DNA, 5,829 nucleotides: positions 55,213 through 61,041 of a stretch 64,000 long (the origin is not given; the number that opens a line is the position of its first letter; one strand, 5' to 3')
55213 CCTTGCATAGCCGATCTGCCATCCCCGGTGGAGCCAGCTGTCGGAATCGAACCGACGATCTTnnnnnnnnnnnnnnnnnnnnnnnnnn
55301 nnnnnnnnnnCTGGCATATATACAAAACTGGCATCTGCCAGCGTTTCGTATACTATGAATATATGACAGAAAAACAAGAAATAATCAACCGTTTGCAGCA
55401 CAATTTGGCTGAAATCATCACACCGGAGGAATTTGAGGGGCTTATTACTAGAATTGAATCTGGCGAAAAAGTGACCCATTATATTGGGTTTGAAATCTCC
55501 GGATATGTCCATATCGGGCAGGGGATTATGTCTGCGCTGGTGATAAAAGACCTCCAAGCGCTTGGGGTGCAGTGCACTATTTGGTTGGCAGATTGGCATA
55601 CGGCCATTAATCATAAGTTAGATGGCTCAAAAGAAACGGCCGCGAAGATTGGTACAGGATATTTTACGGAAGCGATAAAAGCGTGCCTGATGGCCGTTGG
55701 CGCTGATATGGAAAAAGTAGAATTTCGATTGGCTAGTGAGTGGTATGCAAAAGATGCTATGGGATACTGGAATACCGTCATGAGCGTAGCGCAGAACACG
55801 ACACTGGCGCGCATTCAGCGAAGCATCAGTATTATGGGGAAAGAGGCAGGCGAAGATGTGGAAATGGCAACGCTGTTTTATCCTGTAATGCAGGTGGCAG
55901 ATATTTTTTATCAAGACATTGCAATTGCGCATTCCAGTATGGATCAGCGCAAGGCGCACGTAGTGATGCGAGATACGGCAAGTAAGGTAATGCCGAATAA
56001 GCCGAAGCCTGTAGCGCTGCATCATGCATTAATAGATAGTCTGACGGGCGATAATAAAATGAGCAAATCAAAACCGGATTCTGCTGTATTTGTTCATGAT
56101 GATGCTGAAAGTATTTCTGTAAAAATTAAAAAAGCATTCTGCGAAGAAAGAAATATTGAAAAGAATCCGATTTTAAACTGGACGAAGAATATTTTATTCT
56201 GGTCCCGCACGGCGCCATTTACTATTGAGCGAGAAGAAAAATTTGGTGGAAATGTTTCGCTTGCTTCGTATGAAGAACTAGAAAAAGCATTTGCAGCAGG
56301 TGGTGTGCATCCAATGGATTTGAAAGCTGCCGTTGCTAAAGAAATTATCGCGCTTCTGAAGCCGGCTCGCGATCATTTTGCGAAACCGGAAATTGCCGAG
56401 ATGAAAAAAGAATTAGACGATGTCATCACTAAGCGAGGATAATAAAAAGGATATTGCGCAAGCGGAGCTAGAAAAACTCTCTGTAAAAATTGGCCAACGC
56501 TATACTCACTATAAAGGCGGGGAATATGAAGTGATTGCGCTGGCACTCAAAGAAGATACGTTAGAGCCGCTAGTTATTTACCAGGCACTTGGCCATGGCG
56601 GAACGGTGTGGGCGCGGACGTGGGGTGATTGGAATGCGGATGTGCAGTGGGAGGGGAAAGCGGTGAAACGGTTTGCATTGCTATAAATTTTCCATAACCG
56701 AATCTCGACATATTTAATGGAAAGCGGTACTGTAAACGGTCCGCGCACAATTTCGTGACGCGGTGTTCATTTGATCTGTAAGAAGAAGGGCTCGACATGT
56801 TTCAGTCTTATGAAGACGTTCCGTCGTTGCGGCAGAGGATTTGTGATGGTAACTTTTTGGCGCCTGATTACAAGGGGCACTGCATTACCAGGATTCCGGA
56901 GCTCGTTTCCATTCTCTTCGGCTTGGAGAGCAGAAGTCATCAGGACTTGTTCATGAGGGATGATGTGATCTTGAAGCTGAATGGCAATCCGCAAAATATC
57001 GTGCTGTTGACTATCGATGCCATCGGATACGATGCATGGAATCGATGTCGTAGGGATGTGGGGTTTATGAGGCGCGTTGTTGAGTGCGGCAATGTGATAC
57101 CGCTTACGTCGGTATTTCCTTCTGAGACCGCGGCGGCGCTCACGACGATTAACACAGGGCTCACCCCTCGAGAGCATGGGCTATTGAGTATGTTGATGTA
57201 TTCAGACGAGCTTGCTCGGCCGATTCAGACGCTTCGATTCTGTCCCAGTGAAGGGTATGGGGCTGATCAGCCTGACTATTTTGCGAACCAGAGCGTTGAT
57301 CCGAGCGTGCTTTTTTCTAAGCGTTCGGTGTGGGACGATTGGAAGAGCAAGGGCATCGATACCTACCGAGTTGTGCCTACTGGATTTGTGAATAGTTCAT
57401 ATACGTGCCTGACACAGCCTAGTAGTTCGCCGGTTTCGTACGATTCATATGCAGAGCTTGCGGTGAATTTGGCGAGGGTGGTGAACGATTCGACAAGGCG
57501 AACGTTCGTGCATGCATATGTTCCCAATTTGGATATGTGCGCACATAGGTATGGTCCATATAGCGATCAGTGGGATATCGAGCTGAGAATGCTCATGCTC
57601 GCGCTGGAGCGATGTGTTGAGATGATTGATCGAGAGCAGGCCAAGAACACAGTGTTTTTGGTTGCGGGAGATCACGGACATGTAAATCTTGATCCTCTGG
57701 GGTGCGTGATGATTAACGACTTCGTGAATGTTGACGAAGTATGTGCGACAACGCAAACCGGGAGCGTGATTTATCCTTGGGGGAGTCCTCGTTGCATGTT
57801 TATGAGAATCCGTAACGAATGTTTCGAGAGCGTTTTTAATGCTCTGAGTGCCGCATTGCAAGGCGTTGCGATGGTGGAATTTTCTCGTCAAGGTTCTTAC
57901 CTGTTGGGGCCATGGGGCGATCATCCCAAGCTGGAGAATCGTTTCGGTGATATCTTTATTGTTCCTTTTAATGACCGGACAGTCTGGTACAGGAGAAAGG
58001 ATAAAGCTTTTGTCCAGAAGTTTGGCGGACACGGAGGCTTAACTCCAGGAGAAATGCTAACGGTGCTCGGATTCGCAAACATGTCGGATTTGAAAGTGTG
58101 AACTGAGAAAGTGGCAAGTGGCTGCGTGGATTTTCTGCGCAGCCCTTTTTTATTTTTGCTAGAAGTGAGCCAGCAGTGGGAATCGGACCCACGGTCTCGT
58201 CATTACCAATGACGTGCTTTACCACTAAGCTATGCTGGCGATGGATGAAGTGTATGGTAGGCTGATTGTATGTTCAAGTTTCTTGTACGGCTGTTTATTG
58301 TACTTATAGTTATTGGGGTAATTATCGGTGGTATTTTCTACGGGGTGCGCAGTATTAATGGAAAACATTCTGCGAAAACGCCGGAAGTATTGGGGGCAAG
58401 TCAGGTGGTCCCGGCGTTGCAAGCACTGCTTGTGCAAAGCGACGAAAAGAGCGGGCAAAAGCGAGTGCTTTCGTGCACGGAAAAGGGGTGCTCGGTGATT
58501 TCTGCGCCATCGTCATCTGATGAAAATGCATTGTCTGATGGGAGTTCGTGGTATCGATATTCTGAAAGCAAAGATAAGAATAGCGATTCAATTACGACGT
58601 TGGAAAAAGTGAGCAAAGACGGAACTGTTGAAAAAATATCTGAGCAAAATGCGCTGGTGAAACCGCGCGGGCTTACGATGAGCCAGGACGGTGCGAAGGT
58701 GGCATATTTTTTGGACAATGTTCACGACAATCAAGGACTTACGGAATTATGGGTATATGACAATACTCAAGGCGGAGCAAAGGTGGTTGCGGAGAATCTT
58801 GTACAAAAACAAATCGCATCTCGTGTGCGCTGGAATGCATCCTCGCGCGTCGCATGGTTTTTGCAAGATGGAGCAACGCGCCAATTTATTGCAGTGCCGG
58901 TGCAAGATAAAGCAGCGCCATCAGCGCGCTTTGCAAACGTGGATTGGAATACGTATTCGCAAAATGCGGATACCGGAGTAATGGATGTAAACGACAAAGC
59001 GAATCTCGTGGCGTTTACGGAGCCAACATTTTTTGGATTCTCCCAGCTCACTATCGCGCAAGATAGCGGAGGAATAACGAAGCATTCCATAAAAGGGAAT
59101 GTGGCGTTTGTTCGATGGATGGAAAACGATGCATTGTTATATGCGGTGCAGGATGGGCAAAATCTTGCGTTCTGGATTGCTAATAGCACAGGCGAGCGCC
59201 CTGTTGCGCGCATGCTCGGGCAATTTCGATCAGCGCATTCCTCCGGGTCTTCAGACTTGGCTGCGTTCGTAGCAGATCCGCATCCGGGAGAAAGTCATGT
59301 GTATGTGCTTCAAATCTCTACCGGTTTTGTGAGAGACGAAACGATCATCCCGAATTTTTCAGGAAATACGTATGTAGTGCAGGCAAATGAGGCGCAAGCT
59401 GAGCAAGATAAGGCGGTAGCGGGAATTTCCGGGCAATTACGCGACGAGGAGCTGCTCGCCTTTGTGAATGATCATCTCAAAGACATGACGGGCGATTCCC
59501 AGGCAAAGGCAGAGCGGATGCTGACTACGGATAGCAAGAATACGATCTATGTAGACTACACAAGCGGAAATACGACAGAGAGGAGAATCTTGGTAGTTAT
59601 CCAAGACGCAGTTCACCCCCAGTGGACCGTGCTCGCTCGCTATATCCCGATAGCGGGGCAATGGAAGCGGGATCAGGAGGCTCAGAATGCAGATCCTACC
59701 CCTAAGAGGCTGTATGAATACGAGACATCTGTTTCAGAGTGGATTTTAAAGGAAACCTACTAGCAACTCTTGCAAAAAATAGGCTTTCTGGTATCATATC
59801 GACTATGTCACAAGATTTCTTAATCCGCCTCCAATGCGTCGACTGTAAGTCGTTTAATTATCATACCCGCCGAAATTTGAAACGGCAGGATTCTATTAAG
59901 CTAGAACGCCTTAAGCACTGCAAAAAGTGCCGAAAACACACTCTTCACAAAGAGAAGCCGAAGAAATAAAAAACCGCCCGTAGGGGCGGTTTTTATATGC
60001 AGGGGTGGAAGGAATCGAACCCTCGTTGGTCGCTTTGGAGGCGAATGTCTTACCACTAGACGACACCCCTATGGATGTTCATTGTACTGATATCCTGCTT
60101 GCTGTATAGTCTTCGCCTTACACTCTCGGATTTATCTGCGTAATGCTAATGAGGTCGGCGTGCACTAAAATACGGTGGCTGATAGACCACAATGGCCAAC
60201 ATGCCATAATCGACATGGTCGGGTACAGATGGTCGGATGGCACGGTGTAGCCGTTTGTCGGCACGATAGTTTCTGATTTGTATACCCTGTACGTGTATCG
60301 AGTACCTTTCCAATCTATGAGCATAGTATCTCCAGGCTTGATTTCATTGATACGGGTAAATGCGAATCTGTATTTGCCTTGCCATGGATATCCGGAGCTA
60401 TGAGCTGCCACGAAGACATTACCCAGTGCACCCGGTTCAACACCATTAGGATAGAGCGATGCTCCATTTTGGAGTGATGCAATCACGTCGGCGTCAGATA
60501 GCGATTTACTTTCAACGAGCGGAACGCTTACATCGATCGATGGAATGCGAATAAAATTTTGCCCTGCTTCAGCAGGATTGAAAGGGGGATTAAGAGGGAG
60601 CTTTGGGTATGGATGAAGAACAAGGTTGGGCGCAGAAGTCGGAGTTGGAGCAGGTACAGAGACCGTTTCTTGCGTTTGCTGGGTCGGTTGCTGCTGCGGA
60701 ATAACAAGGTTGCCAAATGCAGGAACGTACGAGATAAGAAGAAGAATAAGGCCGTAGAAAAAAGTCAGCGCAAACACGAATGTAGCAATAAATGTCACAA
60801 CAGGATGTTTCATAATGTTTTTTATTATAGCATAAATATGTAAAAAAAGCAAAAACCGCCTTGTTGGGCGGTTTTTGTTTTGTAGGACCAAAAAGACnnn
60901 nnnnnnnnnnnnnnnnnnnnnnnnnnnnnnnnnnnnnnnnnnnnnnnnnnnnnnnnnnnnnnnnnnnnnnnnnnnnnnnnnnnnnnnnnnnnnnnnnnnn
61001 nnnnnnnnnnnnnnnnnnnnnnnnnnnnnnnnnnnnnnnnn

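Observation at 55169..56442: Archaeal/eukaryotic-type TyrRS encoded next to a class-I (short-arm, C1-G72) tRNA-Tyr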

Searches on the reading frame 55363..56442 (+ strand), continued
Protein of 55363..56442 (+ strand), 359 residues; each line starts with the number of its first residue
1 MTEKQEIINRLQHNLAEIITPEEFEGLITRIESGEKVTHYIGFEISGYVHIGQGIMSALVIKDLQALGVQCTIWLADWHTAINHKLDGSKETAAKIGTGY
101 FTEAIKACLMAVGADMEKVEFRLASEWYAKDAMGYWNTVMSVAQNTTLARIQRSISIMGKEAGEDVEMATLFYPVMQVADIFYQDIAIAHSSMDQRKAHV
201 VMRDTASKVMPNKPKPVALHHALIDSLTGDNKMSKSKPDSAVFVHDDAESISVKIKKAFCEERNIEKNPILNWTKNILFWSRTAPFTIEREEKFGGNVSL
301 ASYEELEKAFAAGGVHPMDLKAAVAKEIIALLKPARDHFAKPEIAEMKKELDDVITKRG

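Call 27: search_protein_families(library=pfam, proteins=[L011:5197-6747:+, L011:7219-7854:+, L011:7864-8439:+, L011:2578-3312:-, L011:856-2082:+, L011:232-816:+, L001:5080-5913:+], max_evalue=0.01)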
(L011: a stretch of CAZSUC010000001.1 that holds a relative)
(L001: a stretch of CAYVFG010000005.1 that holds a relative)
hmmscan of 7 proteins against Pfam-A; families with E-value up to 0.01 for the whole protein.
L011:5197-6747:+ (516 aa): 0 families

L011:7219-7854:+ (211 aa): 1 family
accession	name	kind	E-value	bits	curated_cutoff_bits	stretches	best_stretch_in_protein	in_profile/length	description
PF00849.27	PseudoU_synth_2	-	4.5e-26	92.3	26.8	1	9-163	1-152/152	RNA pseudouridylate synthase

L011:7864-8439:+ (191 aa): 1 family
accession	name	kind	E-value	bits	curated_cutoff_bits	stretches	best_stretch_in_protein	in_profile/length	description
PF01725.21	Ham1p_like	-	1e-34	120.5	22.5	1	6-182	2-185/186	Ham1 family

L011:2578-3312:- (244 aa): 0 families

L011:856-2082:+ (408 aa): 11 families
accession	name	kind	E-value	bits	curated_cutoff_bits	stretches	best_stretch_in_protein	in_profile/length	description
PF07719.23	TPR_2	-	3.1e-08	33.6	27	1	333-364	3-34/34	Tetratricopeptide repeat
PF14559.12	TPR_19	-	1.2e-07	32.4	25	1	307-368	1-61/68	Tetratricopeptide repeat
PF12895.13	ANAPC3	-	4.4e-06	27.3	27.2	0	266-322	28-81/82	Anaphase-promoting complex, cyclosome, subunit 3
PF13432.12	TPR_16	-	5.7e-06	27.1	32.7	1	302-362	2-62/65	Tetratricopeptide repeat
PF13428.12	TPR_14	-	7.4e-06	26.6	23.5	1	332-370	2-40/44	Tetratricopeptide repeat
PF00515.34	TPR_1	-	3.8e-05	23.7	27.8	0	333-364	3-34/34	Tetratricopeptide repeat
PF23914.1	TPR_CcmH_CycH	-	4.2e-05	23.9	42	1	266-369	19-125/158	Cytochrome c-type biogenesis protein H TPR domain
PF13371.12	TPR_9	-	8e-05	23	35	1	303-365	1-63/73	Tetratricopeptide repeat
PF13424.12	TPR_12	-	0.00021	21.8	30.1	0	298-359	4-73/77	Tetratricopeptide repeat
PF13431.12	TPR_17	-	0.0015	19.1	24.4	0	320-352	2-34/34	Tetratricopeptide repeat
PF25063.1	ARM_TT21_C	-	0.0031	17.8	35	1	247-363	40-161/209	Tetratricopeptide repeat protein 21 C-terminal ARM domain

L011:232-816:+ (194 aa): 2 families
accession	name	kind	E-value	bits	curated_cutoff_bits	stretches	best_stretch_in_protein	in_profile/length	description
PF00889.24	EF_TS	-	8e-34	117.4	27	1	28-185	52-193/204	Elongation factor TS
PF25025.1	EF-Ts_N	-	1.7e-05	25.1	33.2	1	5-41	15-52/60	Elongation factor Ts, mitochondrial, N-terminal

L001:5080-5913:+ (277 aa): 5 families
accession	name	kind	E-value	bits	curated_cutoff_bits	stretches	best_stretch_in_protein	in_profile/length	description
PF08443.16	RimK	-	2.1e-14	54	21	1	100-252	30-170/188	RimK-like ATP-grasp domain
PF14398.11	ATPgrasp_YheCD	-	1.3e-07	31.6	26.8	1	206-274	179-252/255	YheC/D like ATP-grasp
PF07478.18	Dala_Dala_lig_C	-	1e-06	28.9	24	1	94-250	22-177/204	D-ala D-ala ligase C-terminus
PF14397.11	ATPgrasp_ST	-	1.9e-05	24.5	31.4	0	224-253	231-260/278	Sugar-transfer associated ATP-grasp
PF02655.19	ATP-grasp_3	-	0.0072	16.9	23.2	0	92-248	15-156/160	ATP-grasp domain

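Call 47: find_encoding_contigs(protein=window:55363-56442:+, flank=3000, max_places=3)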
Protein window:55363-56442:+ (359 aa): no gene with exactly this product is on record in the collection.

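Call 48: find_encoding_contigs(protein=P0001, flank=3000, max_places=3)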
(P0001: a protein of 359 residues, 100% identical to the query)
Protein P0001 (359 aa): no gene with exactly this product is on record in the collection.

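Call 49: list_cluster_members(proteins=[P0001])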
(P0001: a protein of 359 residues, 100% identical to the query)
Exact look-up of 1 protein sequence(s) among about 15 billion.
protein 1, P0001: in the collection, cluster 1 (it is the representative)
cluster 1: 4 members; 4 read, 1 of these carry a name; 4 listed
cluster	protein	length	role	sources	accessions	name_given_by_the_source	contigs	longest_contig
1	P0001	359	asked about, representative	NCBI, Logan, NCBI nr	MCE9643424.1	MAG: tyrosine--tRNA ligase [Candidatus Andersenbacteria bacterium] | tyrosine--tRNA ligase [Candidatus Andersenbacteria bacterium]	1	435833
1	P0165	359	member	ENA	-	-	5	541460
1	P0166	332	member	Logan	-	-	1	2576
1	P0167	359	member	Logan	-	-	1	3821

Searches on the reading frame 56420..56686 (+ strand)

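Call 7: search_protein_families(library=pfam, proteins=[window:56420-56686:+])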
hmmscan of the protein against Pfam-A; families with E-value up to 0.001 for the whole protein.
window:56420-56686:+ (88 aa): 1 family
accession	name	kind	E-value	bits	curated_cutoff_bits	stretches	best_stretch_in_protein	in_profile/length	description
PF07866.17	DUF1653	-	1.2e-17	64.5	23.5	1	27-86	2-61/62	Protein of unknown function (DUF1653)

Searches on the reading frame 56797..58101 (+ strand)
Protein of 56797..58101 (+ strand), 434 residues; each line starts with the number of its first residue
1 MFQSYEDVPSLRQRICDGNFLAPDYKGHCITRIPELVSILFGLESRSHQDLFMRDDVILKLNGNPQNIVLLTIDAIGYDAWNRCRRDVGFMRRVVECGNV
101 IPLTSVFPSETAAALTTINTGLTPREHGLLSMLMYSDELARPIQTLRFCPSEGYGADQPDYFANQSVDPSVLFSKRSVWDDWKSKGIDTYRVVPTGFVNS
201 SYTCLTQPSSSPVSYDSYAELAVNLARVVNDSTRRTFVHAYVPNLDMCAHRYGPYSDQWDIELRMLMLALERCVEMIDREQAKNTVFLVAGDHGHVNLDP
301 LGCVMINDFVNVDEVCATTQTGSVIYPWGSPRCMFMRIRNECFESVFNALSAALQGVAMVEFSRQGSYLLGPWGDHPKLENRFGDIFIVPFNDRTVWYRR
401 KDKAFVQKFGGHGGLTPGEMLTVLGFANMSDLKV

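Call 7: search_protein_families(library=pfam, proteins=[window:56797-58101:+])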
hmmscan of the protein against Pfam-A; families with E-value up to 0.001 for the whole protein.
window:56797-58101:+ (434 aa): 1 family
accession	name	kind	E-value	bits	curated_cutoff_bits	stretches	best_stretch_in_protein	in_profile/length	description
PF01663.27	Phosphodiest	-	1e-26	94.8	23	1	69-413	2-340/342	Type I phosphodiesterase / nucleotide pyrophosphatase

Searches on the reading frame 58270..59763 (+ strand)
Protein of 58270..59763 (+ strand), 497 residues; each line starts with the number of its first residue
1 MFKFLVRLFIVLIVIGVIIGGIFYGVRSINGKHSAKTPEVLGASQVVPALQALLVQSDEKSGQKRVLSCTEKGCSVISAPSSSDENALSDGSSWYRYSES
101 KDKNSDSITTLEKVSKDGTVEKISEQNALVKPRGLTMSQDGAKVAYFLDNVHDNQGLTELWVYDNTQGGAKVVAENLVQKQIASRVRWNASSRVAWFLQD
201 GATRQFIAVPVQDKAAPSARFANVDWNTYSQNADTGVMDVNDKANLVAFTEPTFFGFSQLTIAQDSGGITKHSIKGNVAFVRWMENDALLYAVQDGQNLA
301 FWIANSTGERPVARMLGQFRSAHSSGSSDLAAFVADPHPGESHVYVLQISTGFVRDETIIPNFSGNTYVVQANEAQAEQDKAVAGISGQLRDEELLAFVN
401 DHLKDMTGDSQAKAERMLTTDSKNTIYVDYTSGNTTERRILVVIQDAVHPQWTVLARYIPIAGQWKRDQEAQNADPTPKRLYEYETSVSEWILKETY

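Call 7: search_protein_families(library=pfam, proteins=[window:58270-59763:+])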
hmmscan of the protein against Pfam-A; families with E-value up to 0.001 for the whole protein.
window:58270-59763:+ (497 aa): 0 families

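Call 40: find_homologous_proteins(query=window:58270-59763:+, max_evalue=0.00001)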
Query window:58270-59763:+ (497 aa): 44 proteins with E <= 0.00001 among 8000 candidates.
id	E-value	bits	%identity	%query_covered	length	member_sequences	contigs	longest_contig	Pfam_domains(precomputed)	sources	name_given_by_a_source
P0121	0.0e+0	1080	96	100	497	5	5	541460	-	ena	-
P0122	3.6e-256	869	77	100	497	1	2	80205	-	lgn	-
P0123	2.3e-254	863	77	100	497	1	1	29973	-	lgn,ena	-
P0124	4.7e-242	822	72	100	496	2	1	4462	-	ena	-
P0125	3.8e-231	786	68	100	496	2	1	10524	-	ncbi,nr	ncbi:MAG TPA: hypothetical protein VLG69_03490 [Candidatus Andersenbacteria bacterium]|nr:hypothetic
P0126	5.4e-230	782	70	100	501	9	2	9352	-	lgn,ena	-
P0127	6.9e-230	782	69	100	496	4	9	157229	-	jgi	jgi:hypothetical protein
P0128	3.3e-213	727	65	100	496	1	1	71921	-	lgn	-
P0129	8.3e-198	676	70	84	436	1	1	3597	-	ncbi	ncbi:MAG: hypothetical protein ABIP54_02340, partial [Candidatus Andersenbacteria bacterium]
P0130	2.4e-182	625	56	100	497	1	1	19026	-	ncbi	-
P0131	8.3e-157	541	51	99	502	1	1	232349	-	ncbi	-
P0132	2.2e-156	540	50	100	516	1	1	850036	-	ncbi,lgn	-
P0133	2.2e-155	536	49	100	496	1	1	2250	-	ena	-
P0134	5.5e-154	532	50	100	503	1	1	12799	-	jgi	jgi:hypothetical protein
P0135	7.0e-153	528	49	100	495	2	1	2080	-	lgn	-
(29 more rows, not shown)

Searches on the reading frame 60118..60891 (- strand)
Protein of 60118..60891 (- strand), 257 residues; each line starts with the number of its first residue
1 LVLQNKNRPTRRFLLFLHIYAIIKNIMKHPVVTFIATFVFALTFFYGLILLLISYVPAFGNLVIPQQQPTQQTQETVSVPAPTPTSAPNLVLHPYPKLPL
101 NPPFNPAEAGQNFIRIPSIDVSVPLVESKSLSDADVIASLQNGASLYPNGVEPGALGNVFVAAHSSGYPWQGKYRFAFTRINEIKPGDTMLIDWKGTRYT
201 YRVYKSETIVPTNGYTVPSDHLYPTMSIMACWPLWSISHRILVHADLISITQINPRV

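Call 7: search_protein_families(library=pfam, proteins=[window:60118-60891:-])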
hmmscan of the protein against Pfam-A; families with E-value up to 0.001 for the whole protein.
window:60118-60891:- (257 aa): 1 family
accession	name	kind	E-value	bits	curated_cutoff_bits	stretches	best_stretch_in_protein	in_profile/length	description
PF04203.18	Sortase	-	3.9e-18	65.8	26.6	1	114-247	1-124/125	Sortase domain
